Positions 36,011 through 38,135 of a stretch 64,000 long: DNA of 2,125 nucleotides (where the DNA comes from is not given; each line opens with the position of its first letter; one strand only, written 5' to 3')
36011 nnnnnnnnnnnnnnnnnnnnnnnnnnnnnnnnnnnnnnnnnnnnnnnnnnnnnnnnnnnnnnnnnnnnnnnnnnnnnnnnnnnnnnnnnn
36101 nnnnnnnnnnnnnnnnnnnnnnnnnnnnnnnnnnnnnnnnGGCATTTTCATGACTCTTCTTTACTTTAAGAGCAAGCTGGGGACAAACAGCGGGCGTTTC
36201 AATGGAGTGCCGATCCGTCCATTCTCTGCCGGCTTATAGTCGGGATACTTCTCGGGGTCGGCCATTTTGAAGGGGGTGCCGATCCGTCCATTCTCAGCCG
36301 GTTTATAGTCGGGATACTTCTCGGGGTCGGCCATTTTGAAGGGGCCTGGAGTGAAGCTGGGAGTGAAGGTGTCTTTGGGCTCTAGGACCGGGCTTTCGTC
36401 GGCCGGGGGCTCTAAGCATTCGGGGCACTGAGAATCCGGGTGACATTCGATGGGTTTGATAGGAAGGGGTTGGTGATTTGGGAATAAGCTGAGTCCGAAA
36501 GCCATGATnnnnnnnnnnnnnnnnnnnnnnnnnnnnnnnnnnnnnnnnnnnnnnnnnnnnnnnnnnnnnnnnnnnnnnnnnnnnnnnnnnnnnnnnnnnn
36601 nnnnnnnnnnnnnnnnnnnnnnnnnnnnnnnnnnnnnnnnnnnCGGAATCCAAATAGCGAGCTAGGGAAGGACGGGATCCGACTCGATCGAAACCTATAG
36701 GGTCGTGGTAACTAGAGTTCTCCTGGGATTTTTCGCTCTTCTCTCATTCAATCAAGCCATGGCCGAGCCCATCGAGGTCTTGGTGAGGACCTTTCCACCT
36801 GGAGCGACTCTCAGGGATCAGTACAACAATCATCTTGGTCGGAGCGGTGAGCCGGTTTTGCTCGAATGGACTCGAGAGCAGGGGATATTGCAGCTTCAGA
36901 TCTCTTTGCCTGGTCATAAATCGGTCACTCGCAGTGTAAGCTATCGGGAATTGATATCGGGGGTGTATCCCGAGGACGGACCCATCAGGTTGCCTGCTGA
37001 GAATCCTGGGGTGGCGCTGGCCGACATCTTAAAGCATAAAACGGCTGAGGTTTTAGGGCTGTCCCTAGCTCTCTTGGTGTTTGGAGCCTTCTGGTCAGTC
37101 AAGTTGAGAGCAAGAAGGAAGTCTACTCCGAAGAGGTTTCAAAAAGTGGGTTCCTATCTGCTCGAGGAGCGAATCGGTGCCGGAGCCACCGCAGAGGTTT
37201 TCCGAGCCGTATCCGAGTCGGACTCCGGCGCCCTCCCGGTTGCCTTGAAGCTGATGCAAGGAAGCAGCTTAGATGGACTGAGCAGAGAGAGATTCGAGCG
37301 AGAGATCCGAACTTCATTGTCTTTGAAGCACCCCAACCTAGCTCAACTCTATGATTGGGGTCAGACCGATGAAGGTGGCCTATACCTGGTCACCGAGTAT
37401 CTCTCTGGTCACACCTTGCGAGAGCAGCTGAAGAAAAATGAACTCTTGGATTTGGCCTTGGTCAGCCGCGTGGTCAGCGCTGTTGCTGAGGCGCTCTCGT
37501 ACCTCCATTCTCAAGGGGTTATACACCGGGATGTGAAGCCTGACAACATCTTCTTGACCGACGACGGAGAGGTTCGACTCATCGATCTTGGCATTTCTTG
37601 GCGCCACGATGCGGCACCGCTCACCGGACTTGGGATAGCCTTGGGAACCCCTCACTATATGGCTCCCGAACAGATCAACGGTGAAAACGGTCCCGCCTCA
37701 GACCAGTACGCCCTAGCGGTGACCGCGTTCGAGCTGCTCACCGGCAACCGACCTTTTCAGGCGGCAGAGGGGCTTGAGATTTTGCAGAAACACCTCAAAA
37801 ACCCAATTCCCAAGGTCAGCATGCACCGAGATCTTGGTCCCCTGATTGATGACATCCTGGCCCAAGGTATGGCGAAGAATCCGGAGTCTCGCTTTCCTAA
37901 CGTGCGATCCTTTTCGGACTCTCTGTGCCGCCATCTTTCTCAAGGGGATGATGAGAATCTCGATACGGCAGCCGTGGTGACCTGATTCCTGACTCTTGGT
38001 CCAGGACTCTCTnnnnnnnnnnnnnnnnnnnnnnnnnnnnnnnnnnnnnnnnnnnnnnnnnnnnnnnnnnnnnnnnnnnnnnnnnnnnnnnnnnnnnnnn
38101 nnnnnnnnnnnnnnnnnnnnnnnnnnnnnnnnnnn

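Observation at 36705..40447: Receptor-topology Ser/Thr kinase coupled to an FHA-SARP regulator and a GspF-like platform protein in one operon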

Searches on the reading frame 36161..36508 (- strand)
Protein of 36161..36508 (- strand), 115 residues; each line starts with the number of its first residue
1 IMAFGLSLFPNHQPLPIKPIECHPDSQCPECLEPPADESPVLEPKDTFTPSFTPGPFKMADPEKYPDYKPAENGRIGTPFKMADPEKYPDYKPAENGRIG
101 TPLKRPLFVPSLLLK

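Call 25: search_protein_families(library=ncbifam, proteins=[window:36161-36508:-], max_evalue=0.1)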
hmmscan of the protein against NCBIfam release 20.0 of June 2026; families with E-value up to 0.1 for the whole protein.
window:36161-36508:- (115 aa): 1 family
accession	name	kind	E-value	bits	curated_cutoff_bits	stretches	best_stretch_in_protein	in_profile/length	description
TIGR03882.1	cyclo_dehyd_2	equivalog_domain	0.013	15.8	36.9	1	20-64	104-148/164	TOMM precursor leader peptide-binding protein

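Call 66: search_protein_families(library=pfam, proteins=[window:36161-36508:-], max_evalue=1)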
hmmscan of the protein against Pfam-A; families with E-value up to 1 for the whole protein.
window:36161-36508:- (115 aa): 0 families

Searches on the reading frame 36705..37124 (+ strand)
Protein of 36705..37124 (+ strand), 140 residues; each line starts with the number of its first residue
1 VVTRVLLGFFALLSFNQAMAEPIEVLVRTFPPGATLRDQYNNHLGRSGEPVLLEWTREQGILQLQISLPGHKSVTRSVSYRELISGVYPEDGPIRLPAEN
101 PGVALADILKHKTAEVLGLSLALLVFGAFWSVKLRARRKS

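Call 50: search_protein_families(library=pfam, alignment_id=A3, max_evalue=10)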
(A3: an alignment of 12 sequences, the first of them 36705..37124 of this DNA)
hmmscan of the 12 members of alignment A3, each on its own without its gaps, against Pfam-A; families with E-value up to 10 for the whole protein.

A. member 1, window:36705-37124:+ (140 aa): 0 families

B. families by the number of members that match (of 12 scanned): 2 families
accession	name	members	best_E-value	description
PF08308.17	PEGA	3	0.028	PEGA domain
PF16020.10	Deltameth_res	1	0.31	Deltamethrin resistance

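Call 52: predict_structure(alignment_id=A3)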
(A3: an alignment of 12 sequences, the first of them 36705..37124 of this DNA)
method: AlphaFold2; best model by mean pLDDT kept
length: 140 residues; sequences in the alignment: 12
mean_pLDDT: 87.7   pTM: 0.64
mean pLDDT of the five models: 87.7, 87.1, 87.0, 85.9, 85.6
residues with pLDDT >= 90: 70; 70-90: 61; 50-70: 9; < 50: 0
segments of 3 or more residues with pLDDT < 50: none
pLDDT, mean of each block of 10 residues (from residue 1): 81 67 90 94 93 88 94 94 90 93 88 84 92 80
secondary structure, 60 per line:
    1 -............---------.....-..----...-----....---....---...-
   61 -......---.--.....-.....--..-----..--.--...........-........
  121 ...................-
elements in order: H2-13 E23-27 E35-37 E43-46 E50-53 E62-67 E74-78 H80-84 H101-111 H113-139

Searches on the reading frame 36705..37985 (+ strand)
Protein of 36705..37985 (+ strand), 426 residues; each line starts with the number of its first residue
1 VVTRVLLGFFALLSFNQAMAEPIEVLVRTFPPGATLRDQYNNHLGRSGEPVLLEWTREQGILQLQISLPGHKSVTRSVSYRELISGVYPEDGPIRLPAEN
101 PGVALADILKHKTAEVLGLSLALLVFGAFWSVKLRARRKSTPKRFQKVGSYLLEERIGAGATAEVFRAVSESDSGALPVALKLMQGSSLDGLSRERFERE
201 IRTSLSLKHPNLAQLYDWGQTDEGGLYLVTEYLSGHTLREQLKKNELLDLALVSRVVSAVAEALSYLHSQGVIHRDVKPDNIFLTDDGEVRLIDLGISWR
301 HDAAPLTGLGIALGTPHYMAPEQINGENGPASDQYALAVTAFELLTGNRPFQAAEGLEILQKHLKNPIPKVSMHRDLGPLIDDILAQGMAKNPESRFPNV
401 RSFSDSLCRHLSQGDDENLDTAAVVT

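Call 4: search_protein_families(library=pfam, proteins=[window:36705-37985:+], max_evalue=0.01)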
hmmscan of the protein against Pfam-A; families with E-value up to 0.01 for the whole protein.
window:36705-37985:+ (426 aa): 7 families
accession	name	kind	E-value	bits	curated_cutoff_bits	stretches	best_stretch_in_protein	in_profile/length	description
PF00069.31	Pkinase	-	3.9e-45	154.7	31.7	1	153-397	3-252/263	Protein kinase domain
PF07714.23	PK_Tyr_Ser-Thr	-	4.5e-32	111.8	23.1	1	153-396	3-248/258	Protein tyrosine and serine/threonine kinase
PF03109.22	ABC1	-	6e-06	26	22.9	1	227-300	144-216/244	ABC1 atypical kinase-like domain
PF01636.29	APH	-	2.5e-05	24.6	23.2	0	266-296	161-195/239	Phosphotransferase enzyme family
PF06293.20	Kdo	-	3e-05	24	21.3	1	228-296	94-167/207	Lipopolysaccharide kinase (Kdo/WaaP) family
PF17667.7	Pkinase_fungal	-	0.0005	19.3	24.1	1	253-327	289-368/387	Fungal protein kinase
PF14531.12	Kinase-like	-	0.0071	16.1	25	0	263-301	157-195/289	Kinase-like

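Call 20: find_homologous_proteins(query=window:36705-37985:+, max_evalue=1e-10)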
Query window:36705-37985:+ (426 aa): 1279 proteins with E <= 1e-10 among 8000 candidates; the best 120 are listed.
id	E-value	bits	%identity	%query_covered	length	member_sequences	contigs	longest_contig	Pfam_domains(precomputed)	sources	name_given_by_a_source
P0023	3.2e-268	907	100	96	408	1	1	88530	PF07714.24,PF00069.32,PF03109.23,PF01636.30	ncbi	-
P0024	4.8e-160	551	61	99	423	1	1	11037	PF07714.24,PF00069.32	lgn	-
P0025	1.6e-141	490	55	99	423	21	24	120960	PF07714.24,PF00069.32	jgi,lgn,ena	-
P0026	7.0e-135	468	53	94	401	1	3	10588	PF07714.24,PF00069.32,PF03109.23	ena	-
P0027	2.3e-133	463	51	99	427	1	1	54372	PF07714.24,PF00069.32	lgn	-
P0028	8.1e-133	461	54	94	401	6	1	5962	PF07714.24,PF00069.32,PF03109.23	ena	-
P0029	2.2e-132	460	52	95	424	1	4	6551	PF07714.24,PF00069.32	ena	-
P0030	4.0e-130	453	55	91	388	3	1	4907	PF07714.24,PF00069.32,PF03109.23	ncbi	-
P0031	1.9e-124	434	51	91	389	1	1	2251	PF07714.24,PF00069.32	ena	-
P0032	2.0e-124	434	51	91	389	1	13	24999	PF07714.24,PF00069.32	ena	-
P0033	2.8e-124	433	53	95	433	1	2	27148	PF07714.24,PF00069.32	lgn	-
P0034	2.6e-123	430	51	91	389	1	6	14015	PF07714.24,PF00069.32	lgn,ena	-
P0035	4.2e-120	420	51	97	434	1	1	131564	PF07714.24,PF00069.32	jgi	jgi:serine/threonine-protein kinase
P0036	1.9e-119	417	52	96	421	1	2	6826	PF07714.24,PF00069.32,PF03109.23,PF01636.30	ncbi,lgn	-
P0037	1.3e-118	415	52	87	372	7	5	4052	PF07714.24,PF00069.32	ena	-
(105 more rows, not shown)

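Call 25: search_protein_families(library=ncbifam, proteins=[window:36705-37985:+], max_evalue=0.1)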
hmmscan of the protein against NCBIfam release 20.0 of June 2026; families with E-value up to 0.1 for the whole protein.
window:36705-37985:+ (426 aa): 25 families
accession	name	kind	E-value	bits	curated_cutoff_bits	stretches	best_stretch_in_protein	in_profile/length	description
NF033483.0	PknB_PASTA_kin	equivalog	4.5e-62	210.8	450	1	151-414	9-272/563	Stk1 family PASTA domain-containing Ser/Thr kinase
NF052427.1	StpK7MSMEG_1200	equivalog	1.8e-48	165.5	900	1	147-408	5-266/601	serine/threonine protein kinase StpK7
NF047741.1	antiphage_MADS6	equivalog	2.7e-44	151.7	460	2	255-416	303-466/612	methylation-associated defense system protein kinase MAD6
TIGR03903.1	TOMM_kin_cyc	equivalog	7.6e-37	126.7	705.75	1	179-396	6-233/1267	TOMM system kinase/cyclase fusion protein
NF009651.0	PRK13184.1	equivalog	3.8e-29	101.3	839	1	151-422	4-301/932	serine/threonine-protein kinase PknD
NF038150.1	lanthi_synth_IV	equivalog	7.3e-28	97.3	650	1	148-406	188-452/851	class IV lanthionine synthetase LanL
NF053615.1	SerThrKinAfsKStmc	equivalog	1.6e-24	86.6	1300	1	146-415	10-272/809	protein serine/threonine kinase AfsK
NF033442.0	BREX_PglW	equivalog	2.8e-19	68.4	990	1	150-360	513-719/1391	BREX system serine/threonine kinase PglW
NF038151.1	lanthi_synth_III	equivalog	6.8e-15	54.5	575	1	190-350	265-428/833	class III lanthionine synthetase LanKC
NF058632.1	SerThrKinPrkT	equivalog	1.8e-09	37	280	1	150-296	22-163/322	serine/threonine protein kinase PrkT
TIGR03724.2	arch_bud32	equivalog_domain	4.5e-09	36.1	125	1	222-301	64-134/193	KEOPS complex kinase/ATPase Bud32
NF040671.1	PLuB_AAA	exception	5.4e-08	30.7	999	1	205-345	60-197/1256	PLuB system helicase-like protein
NF011460.0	PRK14879.1-1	equivalog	6.9e-08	31.9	199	1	226-302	86-161/232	Kae1-associated kinase Bud32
NF011463.0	PRK14879.1-4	equivalog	1.5e-07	31.1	188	1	193-298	61-160/237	Kae1-associated kinase Bud32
NF043056.1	T4SS_LegK1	equivalog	3.9e-07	29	550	1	225-336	153-275/516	Dot/Icm T4SS effector kinase LegK1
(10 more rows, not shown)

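Call 76: search_solved_structures(query=window:36705-37985:+, max_evalue=1e-30)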
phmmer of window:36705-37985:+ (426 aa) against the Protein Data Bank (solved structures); distinct sequences matched with E-value up to 1e-30: 20.
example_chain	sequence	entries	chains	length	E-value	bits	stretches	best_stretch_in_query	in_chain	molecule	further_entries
9tmq_A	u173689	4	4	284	2e-45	158.7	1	149-408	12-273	Serine/threonine-protein kinase PknA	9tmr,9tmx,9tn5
4ow8_A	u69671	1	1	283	2e-45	158.7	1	149-408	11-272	Serine/threonine-protein kinase PknA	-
6b2q_A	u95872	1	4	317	2.5e-45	158.4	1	148-408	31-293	Serine/threonine-protein kinase PknA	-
4x3f_A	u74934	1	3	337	3.6e-45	157.9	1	149-408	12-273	Serine/threonine-protein kinase PknA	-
9ruk_A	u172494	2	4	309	3e-38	135.1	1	148-411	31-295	Serine/threonine-protein kinase StkP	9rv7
2h34_A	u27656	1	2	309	3.6e-38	134.8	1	146-415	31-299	Serine/threonine-protein kinase pknE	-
9ru3_A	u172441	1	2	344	4.3e-38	134.6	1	148-411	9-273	Serine/threonine-protein kinase StkP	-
9ruj_A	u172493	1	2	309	7.8e-38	133.7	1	148-411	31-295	Serine/threonine-protein kinase StkP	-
7naa_A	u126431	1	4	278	2.8e-37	131.9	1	151-407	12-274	Non-specific serine/threonine protein kinase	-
3f69_A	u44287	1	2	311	6.8e-36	127.3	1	150-409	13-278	Serine/threonine-protein kinase pknB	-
3ori_A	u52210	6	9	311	1.3e-35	126.4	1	150-409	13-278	Serine/threonine protein kinase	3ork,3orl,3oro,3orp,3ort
6i2p_A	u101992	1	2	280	3.3e-35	125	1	150-405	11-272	Serine/threonine-protein kinase PknB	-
3f61_A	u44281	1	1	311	5.9e-35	124.2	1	150-409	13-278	Serine/threonine-protein kinase pknB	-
1o6y_A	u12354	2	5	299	6.9e-35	124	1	149-405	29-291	SERINE/THREONINE-PROTEIN KINASE PKNB | Probable serine/threonine-protein kinase pknB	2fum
1mru_A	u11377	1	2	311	8.2e-35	123.8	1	150-409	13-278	Probable serine/threonine-protein kinase pknB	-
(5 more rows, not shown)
